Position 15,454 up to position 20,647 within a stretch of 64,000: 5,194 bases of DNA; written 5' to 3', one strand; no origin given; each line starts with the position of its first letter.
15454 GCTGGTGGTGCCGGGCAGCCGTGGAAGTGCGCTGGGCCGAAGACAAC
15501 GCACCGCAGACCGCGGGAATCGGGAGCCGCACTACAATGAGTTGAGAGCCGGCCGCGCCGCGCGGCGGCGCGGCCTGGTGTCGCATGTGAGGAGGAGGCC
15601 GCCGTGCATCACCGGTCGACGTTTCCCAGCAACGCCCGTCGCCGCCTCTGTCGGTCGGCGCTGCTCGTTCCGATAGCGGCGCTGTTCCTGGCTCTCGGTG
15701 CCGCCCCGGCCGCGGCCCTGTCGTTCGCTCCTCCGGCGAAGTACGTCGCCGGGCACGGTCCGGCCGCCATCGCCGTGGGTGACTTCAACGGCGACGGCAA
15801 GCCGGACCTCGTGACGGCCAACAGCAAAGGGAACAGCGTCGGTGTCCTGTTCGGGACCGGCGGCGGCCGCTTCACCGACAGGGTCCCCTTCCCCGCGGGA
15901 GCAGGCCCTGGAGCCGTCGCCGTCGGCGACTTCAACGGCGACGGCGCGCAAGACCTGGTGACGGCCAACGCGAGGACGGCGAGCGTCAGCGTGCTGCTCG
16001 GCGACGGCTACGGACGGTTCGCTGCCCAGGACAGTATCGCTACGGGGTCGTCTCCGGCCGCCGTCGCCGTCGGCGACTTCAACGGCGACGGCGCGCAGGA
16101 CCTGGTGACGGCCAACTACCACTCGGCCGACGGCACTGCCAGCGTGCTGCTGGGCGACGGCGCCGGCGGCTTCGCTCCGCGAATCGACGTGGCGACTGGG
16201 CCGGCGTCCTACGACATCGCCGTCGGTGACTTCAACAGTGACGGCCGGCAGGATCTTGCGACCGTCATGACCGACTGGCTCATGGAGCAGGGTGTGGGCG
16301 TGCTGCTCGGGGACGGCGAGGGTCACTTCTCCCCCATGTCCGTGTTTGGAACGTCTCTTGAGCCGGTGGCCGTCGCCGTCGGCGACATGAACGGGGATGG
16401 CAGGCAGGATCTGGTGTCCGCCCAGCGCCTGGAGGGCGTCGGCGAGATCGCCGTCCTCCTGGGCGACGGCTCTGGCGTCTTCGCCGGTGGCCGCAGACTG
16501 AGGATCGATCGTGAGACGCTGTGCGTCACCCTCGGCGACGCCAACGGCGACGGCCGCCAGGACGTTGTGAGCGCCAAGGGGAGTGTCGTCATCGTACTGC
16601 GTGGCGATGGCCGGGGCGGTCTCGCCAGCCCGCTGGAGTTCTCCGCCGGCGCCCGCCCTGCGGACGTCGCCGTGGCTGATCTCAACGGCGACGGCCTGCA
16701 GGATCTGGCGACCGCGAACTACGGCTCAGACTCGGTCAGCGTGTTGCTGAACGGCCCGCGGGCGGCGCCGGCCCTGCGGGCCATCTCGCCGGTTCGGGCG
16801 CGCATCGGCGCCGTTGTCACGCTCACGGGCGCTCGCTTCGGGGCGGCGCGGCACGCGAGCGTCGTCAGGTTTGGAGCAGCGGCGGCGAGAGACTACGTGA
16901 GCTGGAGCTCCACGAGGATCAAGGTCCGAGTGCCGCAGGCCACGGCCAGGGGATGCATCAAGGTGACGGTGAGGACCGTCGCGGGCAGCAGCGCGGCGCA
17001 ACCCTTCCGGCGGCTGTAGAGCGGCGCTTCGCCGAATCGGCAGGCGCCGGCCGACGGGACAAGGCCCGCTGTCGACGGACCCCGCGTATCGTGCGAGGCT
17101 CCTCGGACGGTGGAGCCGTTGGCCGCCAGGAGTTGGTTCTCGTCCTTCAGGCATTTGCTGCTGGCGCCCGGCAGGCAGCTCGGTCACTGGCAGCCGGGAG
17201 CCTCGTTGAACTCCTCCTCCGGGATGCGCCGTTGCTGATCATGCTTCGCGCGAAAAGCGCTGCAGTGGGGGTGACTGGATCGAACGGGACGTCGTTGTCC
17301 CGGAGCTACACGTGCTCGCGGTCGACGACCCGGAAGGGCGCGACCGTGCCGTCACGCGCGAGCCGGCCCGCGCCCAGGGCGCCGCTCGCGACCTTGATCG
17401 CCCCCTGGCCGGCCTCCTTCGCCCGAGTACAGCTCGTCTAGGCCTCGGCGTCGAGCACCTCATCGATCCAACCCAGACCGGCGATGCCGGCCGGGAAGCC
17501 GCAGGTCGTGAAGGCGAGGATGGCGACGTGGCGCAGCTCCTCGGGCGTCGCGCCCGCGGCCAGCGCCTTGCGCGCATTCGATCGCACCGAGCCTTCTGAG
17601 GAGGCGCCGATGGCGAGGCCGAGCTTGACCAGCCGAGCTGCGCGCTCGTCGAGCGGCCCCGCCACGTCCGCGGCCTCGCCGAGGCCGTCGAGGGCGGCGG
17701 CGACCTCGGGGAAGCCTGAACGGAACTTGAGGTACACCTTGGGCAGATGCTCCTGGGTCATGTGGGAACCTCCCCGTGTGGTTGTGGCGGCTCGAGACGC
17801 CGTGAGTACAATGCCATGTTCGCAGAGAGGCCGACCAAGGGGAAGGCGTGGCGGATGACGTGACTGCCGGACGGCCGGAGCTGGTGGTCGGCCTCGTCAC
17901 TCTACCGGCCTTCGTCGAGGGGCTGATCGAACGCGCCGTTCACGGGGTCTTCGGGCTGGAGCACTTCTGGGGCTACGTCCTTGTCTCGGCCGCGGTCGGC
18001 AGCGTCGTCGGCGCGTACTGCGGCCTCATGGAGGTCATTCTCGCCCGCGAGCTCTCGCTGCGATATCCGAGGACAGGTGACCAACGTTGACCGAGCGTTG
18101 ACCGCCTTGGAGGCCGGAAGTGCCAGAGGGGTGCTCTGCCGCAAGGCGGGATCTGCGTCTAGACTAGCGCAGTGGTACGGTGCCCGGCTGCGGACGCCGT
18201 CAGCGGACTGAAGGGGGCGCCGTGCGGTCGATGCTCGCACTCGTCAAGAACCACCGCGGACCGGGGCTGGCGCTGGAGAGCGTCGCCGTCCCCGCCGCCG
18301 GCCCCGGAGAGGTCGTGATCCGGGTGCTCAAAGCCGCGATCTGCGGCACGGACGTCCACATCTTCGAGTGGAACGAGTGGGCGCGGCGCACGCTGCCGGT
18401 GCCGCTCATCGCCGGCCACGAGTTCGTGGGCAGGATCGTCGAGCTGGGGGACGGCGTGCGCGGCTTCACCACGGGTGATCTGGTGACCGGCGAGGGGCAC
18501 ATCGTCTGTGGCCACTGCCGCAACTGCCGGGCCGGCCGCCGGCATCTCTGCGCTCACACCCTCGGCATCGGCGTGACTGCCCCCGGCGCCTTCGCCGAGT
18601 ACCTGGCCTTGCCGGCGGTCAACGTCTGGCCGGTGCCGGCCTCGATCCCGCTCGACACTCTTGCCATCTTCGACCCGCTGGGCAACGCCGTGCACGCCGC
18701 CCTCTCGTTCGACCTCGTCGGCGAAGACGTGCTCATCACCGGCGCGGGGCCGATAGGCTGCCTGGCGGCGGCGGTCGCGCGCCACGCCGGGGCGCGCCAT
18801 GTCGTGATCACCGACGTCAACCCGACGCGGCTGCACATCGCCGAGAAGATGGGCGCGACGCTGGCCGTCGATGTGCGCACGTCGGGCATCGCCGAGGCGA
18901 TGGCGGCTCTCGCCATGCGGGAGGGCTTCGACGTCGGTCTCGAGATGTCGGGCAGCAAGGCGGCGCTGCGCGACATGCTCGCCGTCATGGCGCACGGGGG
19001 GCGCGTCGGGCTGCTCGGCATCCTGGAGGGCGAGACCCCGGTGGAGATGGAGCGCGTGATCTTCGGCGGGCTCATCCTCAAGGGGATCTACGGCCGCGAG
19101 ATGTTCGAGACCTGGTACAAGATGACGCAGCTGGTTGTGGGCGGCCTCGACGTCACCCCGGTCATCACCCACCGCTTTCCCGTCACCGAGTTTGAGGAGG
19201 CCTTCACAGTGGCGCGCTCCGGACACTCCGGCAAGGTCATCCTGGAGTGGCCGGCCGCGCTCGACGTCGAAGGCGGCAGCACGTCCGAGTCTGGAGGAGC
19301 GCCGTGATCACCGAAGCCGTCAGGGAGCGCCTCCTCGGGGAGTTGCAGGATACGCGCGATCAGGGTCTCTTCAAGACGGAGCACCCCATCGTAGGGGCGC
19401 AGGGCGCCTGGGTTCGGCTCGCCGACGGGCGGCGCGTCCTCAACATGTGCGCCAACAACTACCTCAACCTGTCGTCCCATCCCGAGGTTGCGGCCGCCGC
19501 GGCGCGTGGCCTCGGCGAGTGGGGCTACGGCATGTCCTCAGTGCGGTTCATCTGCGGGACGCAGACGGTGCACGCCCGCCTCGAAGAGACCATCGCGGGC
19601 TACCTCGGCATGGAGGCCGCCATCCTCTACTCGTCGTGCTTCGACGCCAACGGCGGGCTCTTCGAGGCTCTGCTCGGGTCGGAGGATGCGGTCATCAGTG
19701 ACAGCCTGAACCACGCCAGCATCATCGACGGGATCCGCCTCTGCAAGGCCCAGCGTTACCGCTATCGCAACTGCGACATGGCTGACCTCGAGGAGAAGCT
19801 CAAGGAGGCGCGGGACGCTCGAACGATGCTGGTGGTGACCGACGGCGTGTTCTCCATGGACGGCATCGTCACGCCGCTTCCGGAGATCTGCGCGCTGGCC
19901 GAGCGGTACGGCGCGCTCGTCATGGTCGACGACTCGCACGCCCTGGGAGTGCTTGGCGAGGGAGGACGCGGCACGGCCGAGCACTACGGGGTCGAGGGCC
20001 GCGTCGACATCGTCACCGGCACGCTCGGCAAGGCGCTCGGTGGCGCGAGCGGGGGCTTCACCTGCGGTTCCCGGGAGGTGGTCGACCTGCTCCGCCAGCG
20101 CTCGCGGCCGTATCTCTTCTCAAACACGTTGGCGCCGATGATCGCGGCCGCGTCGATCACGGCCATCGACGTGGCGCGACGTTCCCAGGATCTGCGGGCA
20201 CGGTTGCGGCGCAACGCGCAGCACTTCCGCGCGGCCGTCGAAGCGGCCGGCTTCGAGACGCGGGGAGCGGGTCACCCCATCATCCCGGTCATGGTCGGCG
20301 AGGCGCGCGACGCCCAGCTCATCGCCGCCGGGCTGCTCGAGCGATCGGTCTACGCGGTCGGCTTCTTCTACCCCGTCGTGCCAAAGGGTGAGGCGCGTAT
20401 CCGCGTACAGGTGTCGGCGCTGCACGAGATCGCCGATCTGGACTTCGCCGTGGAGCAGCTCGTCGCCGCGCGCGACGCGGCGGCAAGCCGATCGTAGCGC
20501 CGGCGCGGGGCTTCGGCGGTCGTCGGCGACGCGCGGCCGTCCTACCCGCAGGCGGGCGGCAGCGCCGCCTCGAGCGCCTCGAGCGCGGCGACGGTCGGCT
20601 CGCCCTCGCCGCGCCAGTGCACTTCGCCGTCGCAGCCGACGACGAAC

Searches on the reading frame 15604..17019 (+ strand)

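Call 31: search_protein_families(library=pfam, proteins=[window:15604-17019:+], max_evalue=0.001)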
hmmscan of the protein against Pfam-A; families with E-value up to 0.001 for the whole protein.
window:15604-17019:+ (471 aa): 4 families
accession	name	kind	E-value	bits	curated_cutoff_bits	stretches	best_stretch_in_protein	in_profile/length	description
PF13517.12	FG-GAP_3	-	9e-60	199.6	26.9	7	60-119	1-60/61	FG-GAP-like repeat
PF01839.29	FG-GAP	-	3.9e-36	122.8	22.1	5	54-77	3-26/37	FG-GAP repeat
PF01833.30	TIG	-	2.6e-08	34.2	20.9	1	389-468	1-82/84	IPT/TIG domain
PF12256.14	TcdB_toxin_midN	-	1.5e-06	28.1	24.8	0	147-175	23-51/181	Insecticide toxin TcdB middle/N-terminal region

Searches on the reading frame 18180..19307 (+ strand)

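Call 31: search_protein_families(library=pfam, proteins=[window:18180-19307:+], max_evalue=0.001)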
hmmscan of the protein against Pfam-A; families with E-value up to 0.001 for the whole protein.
window:18180-19307:+ (375 aa): 5 families
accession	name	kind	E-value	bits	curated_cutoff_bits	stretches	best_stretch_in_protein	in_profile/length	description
PF08240.17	ADH_N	-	2.2e-29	102.2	23.5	1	41-153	1-103/104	Alcohol dehydrogenase GroES-like domain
PF00107.32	ADH_zinc_N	-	5.7e-26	91.4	31.8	1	191-319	1-127/129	Zinc-binding dehydrogenase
PF16912.11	Glu_dehyd_C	-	2.7e-09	37.3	34.9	1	172-290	22-141/211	Glucose dehydrogenase C-terminus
PF13602.12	ADH_zinc_N_2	-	5.2e-07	31.1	27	1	225-355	2-134/134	Zinc-binding dehydrogenase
PF01262.27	AlaDh_PNT_C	-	0.00047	20.1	23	1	183-234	30-82/214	Alanine dehydrogenase/PNT, C-terminal domain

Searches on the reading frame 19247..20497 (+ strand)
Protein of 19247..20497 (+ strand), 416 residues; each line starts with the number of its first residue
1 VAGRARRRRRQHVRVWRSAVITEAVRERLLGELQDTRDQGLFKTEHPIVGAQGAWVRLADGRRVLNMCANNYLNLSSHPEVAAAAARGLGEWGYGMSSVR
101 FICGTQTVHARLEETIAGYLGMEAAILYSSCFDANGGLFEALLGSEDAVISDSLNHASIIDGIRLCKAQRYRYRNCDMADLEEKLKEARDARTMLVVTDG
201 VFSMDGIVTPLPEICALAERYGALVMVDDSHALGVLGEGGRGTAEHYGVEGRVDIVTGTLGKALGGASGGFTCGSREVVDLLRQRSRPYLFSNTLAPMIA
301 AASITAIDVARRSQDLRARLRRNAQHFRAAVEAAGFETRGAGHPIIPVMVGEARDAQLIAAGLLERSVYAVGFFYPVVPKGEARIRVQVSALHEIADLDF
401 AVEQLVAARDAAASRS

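Call 31: search_protein_families(library=pfam, proteins=[window:19247-20497:+], max_evalue=0.001)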
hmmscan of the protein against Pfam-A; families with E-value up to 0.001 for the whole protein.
window:19247-20497:+ (416 aa): 4 families
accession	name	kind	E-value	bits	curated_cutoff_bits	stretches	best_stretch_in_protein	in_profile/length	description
PF00155.27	Aminotran_1_2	-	2.2e-63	215.1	19.7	1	63-405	2-361/361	Aminotransferase class I and II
PF01212.27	Beta_elim_lyase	-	1.5e-06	28.2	27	1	106-310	31-247/288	Beta-eliminating lyase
PF00266.25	Aminotran_5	-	6.9e-05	22.4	21.5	1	143-233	85-180/371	Aminotransferase class-V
PF01041.23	DegT_DnrJ_EryC1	-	0.00032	20.5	19.8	1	110-239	27-156/360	DegT/DnrJ/EryC1/StrS aminotransferase family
